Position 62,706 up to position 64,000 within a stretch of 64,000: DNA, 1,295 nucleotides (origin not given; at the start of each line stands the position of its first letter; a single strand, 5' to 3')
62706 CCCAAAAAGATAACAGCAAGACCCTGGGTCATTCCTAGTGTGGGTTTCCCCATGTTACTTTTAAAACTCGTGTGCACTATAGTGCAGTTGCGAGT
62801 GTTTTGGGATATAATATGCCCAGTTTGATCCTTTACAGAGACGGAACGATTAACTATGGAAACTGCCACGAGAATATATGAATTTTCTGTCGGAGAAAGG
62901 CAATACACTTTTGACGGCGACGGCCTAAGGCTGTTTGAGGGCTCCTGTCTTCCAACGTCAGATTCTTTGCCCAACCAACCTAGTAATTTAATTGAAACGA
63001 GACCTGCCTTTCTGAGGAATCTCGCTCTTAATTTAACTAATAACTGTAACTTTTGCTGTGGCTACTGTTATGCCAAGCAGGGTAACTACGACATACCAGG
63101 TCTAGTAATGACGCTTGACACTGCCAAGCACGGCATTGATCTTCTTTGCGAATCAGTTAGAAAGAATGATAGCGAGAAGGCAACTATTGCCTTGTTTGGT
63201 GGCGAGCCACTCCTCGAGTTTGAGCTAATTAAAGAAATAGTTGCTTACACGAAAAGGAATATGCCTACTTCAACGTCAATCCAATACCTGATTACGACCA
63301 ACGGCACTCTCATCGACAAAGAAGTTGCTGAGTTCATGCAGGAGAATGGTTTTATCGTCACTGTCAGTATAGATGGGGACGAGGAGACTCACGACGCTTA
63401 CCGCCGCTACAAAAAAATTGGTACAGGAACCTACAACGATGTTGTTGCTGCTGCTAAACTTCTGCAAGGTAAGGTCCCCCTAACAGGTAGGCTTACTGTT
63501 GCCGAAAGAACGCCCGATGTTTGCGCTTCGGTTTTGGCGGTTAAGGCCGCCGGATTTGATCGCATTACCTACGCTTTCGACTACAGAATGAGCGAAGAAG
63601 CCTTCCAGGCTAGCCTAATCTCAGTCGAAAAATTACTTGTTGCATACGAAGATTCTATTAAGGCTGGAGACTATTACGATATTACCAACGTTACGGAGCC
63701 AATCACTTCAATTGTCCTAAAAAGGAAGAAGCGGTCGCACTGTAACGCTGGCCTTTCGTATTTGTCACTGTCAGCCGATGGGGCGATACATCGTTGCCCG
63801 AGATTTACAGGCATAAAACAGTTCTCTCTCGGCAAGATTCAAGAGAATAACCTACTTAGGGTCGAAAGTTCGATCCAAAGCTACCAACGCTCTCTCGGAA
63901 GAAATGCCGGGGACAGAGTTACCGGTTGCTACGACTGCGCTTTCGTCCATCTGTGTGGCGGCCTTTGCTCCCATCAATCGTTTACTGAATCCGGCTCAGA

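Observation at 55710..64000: Multi-maturase radical-SAM/SPASM RiPP-like gene cluster in a reduced genome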

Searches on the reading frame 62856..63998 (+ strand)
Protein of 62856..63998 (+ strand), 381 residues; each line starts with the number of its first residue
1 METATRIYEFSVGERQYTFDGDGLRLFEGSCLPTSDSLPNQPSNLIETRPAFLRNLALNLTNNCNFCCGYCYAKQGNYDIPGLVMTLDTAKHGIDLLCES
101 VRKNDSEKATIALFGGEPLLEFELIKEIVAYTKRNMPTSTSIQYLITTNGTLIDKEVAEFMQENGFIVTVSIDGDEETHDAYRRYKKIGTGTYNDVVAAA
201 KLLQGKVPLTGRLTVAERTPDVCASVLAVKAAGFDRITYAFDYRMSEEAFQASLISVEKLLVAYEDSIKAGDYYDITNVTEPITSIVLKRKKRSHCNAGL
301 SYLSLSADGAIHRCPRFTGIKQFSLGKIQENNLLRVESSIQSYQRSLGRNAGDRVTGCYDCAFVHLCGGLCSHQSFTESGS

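Call 6: search_protein_families(library=pfam, max_evalue=0.01, proteins=[window:62856-63998:+])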
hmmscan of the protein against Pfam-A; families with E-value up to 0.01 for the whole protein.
seq(381 aa): 2 families
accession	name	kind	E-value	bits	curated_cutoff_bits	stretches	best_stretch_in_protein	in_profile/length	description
PF04055.27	Radical_SAM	-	9.6e-18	65.3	29.5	1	59-212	2-147/166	Radical SAM superfamily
PF13353.11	Fer4_12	-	1.2e-09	39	22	1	62-178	13-123/137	4Fe-4S single cluster domain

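Call 7: search_protein_families(library=ncbifam, max_evalue=0.01, proteins=[window:62856-63998:+])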
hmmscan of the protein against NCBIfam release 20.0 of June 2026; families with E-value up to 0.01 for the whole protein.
seq(381 aa): 79 families (the best 25 are shown)
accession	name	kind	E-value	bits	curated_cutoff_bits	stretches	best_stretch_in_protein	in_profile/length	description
NF047865.1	rSAM_PapB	equivalog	4.6e-64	216.7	340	1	55-380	4-325/330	PapB family radical SAM/SPASM ranthipeptide maturase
TIGR03906.1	quino_hemo_SAM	equivalog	3.5e-55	187.5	453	1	40-380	81-423/467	quinohemoprotein amine dehydrogenase maturation protein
TIGR04064.1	rSAM_nif11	equivalog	7.4e-52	176.6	518.7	1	46-381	70-410/459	nif11-like peptide radical SAM maturase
TIGR03974.1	rSAM_six_Cys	equivalog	4.2e-43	147.9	425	1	27-379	70-424/451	thioether cross-link-forming SCIFF peptide maturase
TIGR04068.1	rSAM_ocin_clost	equivalog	6.1e-43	147.4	500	1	53-208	83-237/462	Cys-rich peptide radical SAM maturase CcpM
NF040492.1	not_ScfB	exception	1.5e-40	139.5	855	1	46-376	87-420/450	ScfB-related radical SAM/SPASM orphan maturase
TIGR03942.1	sulfatase_rSAM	equivalog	5.2e-33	114.6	349.45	1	61-378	8-331/363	anaerobic sulfatase maturase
NF041298.1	rSAM_mat_DynA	equivalog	2.9e-31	108.7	450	1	61-377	8-327/356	dynobactin maturation radical SAM/SPASM protein DynA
TIGR03978.1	rSAM_paired_1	equivalog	6.6e-31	107.6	370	1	59-206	88-230/466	His-Xaa-Ser system radical SAM maturase HxsB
TIGR04115.1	rSAM_Cxxx_rpt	equivalog_domain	5.9e-28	98.4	350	1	56-327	4-279/359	radical SAM peptide maturase, CXXX-repeat target family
NF038170.1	lachnocin_rSAM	equivalog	1.8e-27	96.3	550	1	44-208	66-228/440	lachnocin radical SAM maturase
NF038107.1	rSAM_NF038107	equivalog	1.8e-27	96.2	600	1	58-379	89-408/444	Cys-every-fifth radical SAM/SPASM peptide maturase CefB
TIGR04084.1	rSAM_AF0577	subfamily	2e-27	96.1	225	1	60-373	3-287/347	TIGR04084 family radical SAM/SPASM domain-containing protein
TIGR04163.1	rSAM_cobopep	equivalog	4.9e-27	94.8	375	2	57-209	67-214/428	peptide-modifying radical SAM enzyme CbpB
TIGR04148.1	GG_samocin_CFB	equivalog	5e-27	95.1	300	1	45-208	8-175/411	radical SAM peptide maturase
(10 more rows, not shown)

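Call 18: find_homologous_proteins(query=window:62856-63998:+)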
Query seq(381 aa) (381 aa): 984 proteins with E <= 0.001 among 7024 candidates; the best 120 are listed.
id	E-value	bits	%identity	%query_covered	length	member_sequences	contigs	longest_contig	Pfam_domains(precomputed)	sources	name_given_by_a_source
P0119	2.6e-255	864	100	100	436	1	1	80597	PF04055.28,PF13353.12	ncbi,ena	-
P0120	1.5e-114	401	50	96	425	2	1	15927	PF04055.28,PF13353.12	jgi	-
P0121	6.0e-113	396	49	100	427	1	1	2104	PF04055.28,PF13353.12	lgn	-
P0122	3.4e-112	393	47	99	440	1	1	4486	PF04055.28,PF13353.12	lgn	-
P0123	6.6e-110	386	48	98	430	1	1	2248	PF13186.12,PF04055.28,PF13353.12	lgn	-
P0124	1.1e-109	385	47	98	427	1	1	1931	PF04055.28,PF13353.12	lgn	-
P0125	3.3e-105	370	47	96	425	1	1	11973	PF04055.28,PF13353.12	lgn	-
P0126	7.8e-102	359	45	100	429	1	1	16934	PF04055.28,PF13353.12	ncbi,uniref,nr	ncbi:radical SAM/SPASM domain-containing protein [Senegalia massiliensis]|uniref:radical SAM/SPASM d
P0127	1.7e-101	358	46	99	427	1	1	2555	PF04055.28,PF13353.12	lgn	-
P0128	3.2e-101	357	44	98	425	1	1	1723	PF04055.28,PF13353.12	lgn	-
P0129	1.1e-100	355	45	100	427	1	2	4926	PF04055.28,PF13353.12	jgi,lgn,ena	-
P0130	8.3e-99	349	45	98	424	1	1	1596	PF04055.28,PF13353.12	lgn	-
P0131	1.9e-91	325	42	99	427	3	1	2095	PF04055.28,PF13353.12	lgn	-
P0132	3.9e-91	324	43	97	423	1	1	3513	PF13186.12,PF04055.28,PF13353.12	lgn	-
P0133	1.7e-90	322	42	98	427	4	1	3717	PF04055.28,PF13353.12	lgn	-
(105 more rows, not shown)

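Call 19: find_encoding_contigs(protein=P0119, flank=10000, max_places=4)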
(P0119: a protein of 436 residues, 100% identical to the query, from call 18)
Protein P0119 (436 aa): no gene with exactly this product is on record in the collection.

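Call 20: find_related_loci(query=P0119, collection=genome_contigs, flank=10000)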
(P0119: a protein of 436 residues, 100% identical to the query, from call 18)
Query P0119 (436 aa) in genome_contigs; peptide patterns used: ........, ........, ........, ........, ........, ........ (x = any residue, [..] = any of these).
76 stretches matched a pattern, but none encodes a relative of the query by tblastn (E <= 1e-3).

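Call 22: find_encoding_contigs(protein=P0120, flank=8000, max_places=3)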
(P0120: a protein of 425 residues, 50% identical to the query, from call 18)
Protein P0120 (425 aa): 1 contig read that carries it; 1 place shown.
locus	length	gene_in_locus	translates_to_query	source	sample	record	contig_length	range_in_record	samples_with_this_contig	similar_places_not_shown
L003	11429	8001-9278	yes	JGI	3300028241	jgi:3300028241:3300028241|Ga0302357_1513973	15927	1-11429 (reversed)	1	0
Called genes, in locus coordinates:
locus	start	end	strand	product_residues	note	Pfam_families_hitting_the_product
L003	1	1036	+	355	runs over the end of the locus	PF00437:T2SSE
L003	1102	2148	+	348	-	PF00482:T2SSF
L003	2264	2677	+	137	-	PF07963:N_methyl (weak)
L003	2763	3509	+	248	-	PF06750:A24_N_bact, PF01478:Peptidase_A24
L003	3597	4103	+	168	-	PF07963:N_methyl (weak)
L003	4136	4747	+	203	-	-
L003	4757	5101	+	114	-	PF05635:23S_rRNA_IVP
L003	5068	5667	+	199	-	-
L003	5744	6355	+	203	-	PF07963:N_methyl (weak)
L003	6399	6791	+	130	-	PF05635:23S_rRNA_IVP, PF22296:bAvd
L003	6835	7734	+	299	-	PF14341:PilX_N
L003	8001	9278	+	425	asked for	PF13353:Fer4_12, PF04055:Radical_SAM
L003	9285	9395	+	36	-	-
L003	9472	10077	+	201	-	-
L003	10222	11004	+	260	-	-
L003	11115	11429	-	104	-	?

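Call 24: find_encoding_contigs(protein=P0126, flank=6000, max_places=3)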
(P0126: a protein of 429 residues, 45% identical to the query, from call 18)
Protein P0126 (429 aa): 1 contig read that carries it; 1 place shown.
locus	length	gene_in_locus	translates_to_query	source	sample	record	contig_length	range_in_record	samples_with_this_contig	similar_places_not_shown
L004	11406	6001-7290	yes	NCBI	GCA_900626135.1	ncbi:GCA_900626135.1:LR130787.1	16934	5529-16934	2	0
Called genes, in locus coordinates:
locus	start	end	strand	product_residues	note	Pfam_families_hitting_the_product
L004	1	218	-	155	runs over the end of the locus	-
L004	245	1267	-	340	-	-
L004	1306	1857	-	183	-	-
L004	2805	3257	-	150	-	-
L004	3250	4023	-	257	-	PF00142:Fer4_NifH, PF01656:CbiA, PF02374:ArsA_ATPase (weak), PF06564:CBP_BcsQ, PF09140:MipZ, PF10609:ParA, PF13614:AAA_31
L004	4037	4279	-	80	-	-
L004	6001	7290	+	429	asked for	PF04055:Radical_SAM, PF13353:Fer4_12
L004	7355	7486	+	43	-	-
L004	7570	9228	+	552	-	PF00664:ABC_membrane, PF00005:ABC_tran, PF13304:AAA_21 (faint)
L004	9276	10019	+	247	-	PF12746:GNAT_acetyltran, PF00583:Acetyltransf_1, PF13302:Acetyltransf_3 (weak)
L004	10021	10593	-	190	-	PF00589:Phage_integrase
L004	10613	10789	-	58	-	PF10367:zf-Vps39_C (weak)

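Call 26: find_encoding_contigs(protein=P0125, flank=6000, max_places=3)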
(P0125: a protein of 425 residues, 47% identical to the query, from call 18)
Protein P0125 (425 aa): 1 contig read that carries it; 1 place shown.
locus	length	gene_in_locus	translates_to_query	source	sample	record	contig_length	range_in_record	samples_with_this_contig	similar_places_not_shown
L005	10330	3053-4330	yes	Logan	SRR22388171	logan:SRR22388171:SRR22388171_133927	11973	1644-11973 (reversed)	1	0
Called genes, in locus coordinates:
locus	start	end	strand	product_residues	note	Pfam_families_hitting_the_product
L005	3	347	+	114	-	?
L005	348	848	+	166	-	-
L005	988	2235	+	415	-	PF00464:SHMT, PF00155:Aminotran_1_2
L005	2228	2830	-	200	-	PF01936:NYN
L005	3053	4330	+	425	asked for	PF13353:Fer4_12, PF04055:Radical_SAM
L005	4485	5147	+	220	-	PF13529:Peptidase_C39_2 (faint)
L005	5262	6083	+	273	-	PF00763:THF_DHG_CYH, PF02882:THF_DHG_CYH_C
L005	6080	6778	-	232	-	PF18912:DZR_2, PF00156:Pribosyltran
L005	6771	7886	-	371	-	PF00534:Glycos_transf_1, PF20706:GT4-conflict (weak), PF13692:Glyco_trans_1_4, PF13524:Glyco_trans_1_2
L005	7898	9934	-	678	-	PF00082:Peptidase_S8, PF10633:NPCBM_assoc (faint), PF16116:DUF4832 (faint)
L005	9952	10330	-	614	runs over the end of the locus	PF10633:NPCBM_assoc (faint)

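Call 56: search_protein_families(library=pfam, max_evalue=5, proteins=[L003:10222-11004:+, L003:9472-10077:+])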
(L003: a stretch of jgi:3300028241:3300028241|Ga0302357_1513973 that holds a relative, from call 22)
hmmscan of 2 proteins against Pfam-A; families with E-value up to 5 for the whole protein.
L003:10222-11004:+ (260 aa): 3 families
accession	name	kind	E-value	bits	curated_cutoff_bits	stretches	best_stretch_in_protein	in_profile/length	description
PF21525.2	Nlp36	-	0.11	12.9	27.3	1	5-41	1-36/49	Neuropeptide-like peptide 36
PF07924.16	NuiA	-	0.16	12.7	22.1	1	71-106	76-111/130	Nuclease A inhibitor-like protein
PF25376.1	Pre-PUA_NSUN2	-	0.28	12.1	24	1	34-71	15-51/99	NSUN2 Pre-PUA domain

L003:9472-10077:+ (201 aa): 2 families
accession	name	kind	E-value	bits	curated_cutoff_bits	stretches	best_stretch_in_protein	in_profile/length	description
PF13529.12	Peptidase_C39_2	-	0.0075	17.3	24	1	81-161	67-143/143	Peptidase_C39 like family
PF05023.20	Phytochelatin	-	0.19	11.4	24.9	1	76-157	91-175/210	Phytochelatin synthase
